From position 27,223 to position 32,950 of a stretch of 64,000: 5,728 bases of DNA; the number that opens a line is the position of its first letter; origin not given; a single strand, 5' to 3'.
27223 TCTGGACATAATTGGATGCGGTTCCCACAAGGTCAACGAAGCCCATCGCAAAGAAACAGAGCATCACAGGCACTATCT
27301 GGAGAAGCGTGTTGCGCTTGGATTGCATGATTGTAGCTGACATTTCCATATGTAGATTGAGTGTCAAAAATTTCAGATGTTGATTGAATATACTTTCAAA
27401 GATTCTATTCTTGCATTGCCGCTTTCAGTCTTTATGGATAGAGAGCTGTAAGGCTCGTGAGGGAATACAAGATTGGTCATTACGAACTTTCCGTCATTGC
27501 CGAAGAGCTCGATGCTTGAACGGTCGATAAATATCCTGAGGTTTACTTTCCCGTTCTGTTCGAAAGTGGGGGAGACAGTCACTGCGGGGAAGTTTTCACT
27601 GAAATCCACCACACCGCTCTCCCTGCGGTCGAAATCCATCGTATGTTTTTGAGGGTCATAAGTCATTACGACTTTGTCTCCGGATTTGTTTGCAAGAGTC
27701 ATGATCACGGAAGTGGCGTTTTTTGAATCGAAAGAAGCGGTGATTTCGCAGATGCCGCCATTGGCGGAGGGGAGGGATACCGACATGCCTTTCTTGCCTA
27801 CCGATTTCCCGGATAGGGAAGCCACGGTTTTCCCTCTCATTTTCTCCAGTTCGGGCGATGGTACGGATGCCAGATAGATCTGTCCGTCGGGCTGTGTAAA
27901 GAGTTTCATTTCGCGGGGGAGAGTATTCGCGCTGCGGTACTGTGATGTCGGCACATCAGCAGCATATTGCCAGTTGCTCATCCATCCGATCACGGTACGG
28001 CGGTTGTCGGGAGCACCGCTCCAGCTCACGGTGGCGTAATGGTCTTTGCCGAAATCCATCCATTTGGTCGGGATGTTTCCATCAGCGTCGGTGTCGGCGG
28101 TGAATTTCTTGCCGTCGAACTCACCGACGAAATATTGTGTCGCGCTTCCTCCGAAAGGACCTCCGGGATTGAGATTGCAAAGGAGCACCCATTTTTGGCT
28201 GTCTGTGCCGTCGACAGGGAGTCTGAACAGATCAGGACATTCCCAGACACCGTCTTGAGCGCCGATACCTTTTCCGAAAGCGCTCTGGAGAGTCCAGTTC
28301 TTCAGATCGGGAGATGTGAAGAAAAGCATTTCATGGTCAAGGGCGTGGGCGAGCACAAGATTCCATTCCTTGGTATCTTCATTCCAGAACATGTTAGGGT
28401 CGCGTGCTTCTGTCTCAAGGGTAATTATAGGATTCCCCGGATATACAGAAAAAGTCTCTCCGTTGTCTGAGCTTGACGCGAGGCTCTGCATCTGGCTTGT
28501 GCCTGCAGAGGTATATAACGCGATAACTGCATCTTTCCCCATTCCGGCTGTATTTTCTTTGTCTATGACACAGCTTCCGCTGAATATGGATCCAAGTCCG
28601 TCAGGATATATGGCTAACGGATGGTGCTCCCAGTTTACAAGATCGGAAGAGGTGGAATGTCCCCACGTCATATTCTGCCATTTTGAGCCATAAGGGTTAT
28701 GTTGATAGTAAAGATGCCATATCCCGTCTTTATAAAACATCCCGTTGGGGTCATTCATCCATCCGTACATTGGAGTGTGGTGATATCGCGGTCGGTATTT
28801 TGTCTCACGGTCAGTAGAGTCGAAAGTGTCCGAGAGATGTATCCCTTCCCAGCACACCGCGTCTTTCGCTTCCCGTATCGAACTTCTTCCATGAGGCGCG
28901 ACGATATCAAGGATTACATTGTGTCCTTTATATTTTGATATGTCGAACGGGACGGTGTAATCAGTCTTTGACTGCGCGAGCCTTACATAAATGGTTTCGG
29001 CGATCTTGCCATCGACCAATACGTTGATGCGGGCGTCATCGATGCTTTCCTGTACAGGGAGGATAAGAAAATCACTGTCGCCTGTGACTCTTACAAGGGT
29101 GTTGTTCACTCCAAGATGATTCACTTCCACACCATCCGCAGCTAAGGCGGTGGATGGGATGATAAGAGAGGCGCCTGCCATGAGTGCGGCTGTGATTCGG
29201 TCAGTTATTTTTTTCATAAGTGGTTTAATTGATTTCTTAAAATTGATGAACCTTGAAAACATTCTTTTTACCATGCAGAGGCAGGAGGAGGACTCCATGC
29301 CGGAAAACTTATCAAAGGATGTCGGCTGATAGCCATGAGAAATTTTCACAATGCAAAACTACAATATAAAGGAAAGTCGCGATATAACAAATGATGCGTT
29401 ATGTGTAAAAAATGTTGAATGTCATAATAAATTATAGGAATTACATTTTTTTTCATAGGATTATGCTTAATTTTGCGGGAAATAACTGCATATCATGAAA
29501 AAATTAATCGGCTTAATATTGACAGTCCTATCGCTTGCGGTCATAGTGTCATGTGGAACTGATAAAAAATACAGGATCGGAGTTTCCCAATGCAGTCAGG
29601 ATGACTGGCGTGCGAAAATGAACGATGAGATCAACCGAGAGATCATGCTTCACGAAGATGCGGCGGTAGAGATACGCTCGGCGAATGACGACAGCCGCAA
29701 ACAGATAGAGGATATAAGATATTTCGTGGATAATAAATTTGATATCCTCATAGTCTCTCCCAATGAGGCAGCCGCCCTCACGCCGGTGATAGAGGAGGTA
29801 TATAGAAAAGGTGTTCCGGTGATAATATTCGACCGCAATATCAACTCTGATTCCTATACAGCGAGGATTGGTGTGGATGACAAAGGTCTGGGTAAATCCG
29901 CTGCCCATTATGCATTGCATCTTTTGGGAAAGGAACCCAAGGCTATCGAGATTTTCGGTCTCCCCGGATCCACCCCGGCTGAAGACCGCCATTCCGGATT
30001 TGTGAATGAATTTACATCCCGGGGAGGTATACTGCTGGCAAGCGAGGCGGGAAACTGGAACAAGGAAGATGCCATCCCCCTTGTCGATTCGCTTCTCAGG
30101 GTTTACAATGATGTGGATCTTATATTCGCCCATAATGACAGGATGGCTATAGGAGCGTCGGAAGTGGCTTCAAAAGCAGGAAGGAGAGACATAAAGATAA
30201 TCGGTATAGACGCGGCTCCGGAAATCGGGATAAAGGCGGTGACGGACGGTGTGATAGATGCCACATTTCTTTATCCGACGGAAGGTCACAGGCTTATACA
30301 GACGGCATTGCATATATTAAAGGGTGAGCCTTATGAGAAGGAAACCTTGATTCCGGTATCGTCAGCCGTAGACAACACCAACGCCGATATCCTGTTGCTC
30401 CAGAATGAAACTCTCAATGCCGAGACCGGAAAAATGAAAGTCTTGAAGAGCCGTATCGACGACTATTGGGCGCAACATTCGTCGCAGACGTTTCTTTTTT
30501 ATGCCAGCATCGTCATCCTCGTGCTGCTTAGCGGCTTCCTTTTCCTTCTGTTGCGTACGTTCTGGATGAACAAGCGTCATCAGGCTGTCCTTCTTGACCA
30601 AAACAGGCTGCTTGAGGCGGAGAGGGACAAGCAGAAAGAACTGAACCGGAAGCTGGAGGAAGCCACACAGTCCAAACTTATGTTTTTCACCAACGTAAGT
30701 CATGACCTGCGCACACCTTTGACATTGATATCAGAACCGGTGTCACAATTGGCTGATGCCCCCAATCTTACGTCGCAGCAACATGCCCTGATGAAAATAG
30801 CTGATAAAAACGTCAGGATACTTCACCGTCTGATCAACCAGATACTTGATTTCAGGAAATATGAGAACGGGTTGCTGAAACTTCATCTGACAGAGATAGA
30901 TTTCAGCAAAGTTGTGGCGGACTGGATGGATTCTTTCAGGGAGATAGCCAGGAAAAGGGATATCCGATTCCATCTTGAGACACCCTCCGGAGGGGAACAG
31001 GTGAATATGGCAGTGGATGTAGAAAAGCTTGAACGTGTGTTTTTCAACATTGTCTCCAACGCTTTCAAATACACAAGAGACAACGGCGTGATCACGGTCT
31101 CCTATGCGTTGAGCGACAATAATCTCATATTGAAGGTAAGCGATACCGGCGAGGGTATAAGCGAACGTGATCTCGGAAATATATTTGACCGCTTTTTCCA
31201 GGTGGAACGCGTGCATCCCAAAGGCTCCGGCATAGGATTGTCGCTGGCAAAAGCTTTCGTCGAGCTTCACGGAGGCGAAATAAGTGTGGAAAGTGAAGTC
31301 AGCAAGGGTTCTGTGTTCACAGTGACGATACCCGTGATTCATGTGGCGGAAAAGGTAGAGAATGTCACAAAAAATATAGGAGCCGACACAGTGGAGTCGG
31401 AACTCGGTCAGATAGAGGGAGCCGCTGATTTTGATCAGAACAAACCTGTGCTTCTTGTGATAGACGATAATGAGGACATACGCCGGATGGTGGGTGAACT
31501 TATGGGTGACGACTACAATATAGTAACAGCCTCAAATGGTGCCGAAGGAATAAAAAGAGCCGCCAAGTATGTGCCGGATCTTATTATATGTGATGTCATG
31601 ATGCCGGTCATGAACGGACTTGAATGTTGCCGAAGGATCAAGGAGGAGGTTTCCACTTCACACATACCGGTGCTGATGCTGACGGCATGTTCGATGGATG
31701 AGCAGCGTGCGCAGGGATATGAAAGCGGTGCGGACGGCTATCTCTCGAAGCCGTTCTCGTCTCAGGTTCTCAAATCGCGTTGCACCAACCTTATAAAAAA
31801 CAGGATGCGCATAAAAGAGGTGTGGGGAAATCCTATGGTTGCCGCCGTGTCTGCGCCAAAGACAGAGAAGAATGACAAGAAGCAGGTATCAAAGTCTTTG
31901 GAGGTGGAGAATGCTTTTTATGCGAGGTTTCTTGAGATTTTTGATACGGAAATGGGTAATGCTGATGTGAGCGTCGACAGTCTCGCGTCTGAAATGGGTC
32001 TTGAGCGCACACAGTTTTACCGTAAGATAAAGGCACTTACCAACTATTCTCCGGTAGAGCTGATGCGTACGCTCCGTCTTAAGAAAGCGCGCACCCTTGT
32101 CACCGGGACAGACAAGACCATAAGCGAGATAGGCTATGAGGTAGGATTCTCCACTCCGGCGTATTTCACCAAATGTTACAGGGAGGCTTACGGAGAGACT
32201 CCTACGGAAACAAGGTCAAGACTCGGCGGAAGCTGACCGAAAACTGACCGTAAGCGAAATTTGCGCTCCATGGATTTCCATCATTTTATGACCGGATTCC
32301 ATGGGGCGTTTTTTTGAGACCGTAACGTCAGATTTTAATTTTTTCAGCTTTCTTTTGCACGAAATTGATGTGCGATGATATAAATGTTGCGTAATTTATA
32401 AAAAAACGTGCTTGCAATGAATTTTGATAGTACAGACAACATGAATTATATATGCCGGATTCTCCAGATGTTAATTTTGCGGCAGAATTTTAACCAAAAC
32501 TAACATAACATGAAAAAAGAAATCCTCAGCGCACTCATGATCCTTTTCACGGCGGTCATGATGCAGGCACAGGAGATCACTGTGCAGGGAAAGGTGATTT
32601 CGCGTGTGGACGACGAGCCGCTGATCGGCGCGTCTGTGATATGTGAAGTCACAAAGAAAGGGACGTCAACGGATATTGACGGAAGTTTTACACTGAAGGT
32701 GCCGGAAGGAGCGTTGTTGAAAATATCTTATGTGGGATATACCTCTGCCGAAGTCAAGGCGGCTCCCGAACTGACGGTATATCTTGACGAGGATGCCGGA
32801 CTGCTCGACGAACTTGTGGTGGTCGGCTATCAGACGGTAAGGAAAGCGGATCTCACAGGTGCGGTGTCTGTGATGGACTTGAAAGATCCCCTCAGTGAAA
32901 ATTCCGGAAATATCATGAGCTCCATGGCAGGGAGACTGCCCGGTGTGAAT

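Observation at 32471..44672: Perfect 161-bp direct repeat bounds a self-contained 12,041-bp PUL module that could be excised, amplified or was integrated Campbell-style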

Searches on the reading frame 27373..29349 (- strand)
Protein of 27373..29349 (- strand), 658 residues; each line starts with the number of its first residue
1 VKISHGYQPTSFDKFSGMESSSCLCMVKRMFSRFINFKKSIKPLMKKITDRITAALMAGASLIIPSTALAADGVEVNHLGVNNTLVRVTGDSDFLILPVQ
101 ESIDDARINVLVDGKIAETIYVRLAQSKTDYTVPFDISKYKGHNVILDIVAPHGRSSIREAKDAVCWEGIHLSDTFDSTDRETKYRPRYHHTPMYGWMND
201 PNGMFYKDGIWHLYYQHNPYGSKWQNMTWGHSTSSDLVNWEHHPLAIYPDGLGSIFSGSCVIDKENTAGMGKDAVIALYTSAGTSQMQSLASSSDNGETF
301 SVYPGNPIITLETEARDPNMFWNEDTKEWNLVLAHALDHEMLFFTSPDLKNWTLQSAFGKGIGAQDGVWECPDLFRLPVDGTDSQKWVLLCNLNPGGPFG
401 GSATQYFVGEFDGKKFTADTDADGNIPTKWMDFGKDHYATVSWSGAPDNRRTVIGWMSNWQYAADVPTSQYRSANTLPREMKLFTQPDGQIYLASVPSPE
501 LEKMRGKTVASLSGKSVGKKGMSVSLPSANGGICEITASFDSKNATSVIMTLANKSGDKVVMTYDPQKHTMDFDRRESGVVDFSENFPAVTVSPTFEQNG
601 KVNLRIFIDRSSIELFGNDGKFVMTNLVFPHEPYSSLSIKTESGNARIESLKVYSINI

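Call 7: search_protein_families(library=pfam, proteins=[window:27373-29349:-])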
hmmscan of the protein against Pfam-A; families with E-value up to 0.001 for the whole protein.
window:27373-29349:- (658 aa): 3 families
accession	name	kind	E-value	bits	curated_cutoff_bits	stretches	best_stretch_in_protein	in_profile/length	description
PF00251.26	Glyco_hydro_32N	-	5.1e-83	279.6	22.1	1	190-485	1-298/307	Glycosyl hydrolases family 32 N-terminal domain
PF08244.19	Glyco_hydro_32C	-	5.9e-30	104.8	21.9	1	500-655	1-158/158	Glycosyl hydrolases family 32 C terminal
PF16352.10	DUF4980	-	1.8e-27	95.8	28.9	1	82-189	3-109/109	Domain of unknown function (DUF4980)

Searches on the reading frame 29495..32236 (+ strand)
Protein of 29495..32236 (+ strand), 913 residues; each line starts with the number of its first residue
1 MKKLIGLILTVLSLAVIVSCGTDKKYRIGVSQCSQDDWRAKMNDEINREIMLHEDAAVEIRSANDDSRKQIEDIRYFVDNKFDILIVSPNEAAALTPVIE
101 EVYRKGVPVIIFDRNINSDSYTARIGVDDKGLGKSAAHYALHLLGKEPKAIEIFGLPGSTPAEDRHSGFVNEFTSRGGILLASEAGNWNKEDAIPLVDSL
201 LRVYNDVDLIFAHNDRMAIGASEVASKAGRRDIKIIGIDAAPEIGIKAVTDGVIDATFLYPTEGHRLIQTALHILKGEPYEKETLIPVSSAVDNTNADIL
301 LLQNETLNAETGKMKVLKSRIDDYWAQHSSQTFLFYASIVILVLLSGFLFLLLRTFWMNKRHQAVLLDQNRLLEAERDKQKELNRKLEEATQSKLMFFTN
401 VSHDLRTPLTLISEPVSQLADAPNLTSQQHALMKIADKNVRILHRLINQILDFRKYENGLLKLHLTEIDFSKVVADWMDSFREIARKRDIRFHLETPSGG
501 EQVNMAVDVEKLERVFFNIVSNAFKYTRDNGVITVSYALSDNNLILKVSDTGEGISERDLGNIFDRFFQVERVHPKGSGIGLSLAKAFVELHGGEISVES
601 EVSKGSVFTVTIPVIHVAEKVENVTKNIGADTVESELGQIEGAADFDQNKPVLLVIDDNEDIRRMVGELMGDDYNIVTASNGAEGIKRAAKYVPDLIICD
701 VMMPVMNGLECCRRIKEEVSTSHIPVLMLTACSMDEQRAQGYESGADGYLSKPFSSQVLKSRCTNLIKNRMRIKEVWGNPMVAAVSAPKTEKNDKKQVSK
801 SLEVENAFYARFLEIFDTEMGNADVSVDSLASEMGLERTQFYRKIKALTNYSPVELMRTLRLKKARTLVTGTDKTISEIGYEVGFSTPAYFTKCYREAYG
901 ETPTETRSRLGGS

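Call 4: search_protein_families(library=pfam, proteins=[window:29495-32236:+])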
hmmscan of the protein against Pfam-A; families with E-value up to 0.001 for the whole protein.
window:29495-32236:+ (913 aa): 8 families
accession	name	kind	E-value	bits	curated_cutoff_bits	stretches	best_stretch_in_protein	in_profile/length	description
PF13407.12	Peripla_BP_4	-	1.7e-39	136.4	35.1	1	34-278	7-257/258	Periplasmic binding protein domain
PF02518.31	HATPase_c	-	4.1e-26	92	26.4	1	508-614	2-109/111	Histidine kinase-, DNA gyrase B-, and HSP90-like ATPase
PF00072.30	Response_reg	-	5.5e-26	91.4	30.2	1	654-762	2-109/111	Response regulator receiver domain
PF12833.13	HTH_18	-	2.4e-20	73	33.6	1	830-909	1-80/80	Helix-turn-helix domain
PF00512.31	HisKA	-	1.9e-11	44.3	26.9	1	394-459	2-66/66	His Kinase A (phospho-acceptor) domain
PF00165.29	HTH_AraC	-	1.2e-09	38.5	26.6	1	872-907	7-41/42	Bacterial regulatory helix-turn-helix proteins, AraC family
PF00532.27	Peripla_BP_1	-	9.8e-05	22.4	22.2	1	38-234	15-210/281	Periplasmic binding proteins and sugar binding domain of LacI family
PF13377.12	Peripla_BP_3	-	0.00023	21.7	26.5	0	149-284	10-154/167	Periplasmic binding protein-like domain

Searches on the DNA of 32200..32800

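Call 64: search_rna_families(source=window, start=32200, end=32800, threshold=evalue, max_evalue=1)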
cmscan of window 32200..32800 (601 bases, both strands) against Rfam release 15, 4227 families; matches with E-value up to 1: 1.
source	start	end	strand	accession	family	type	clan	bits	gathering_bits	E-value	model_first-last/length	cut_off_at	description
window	32622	32710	+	RF01535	TB10Cs5H2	Gene; snRNA; snoRNA; HACA-box;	-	17.4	40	0.53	1-78/78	no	Trypanosomatid snoRNA TB10Cs5H2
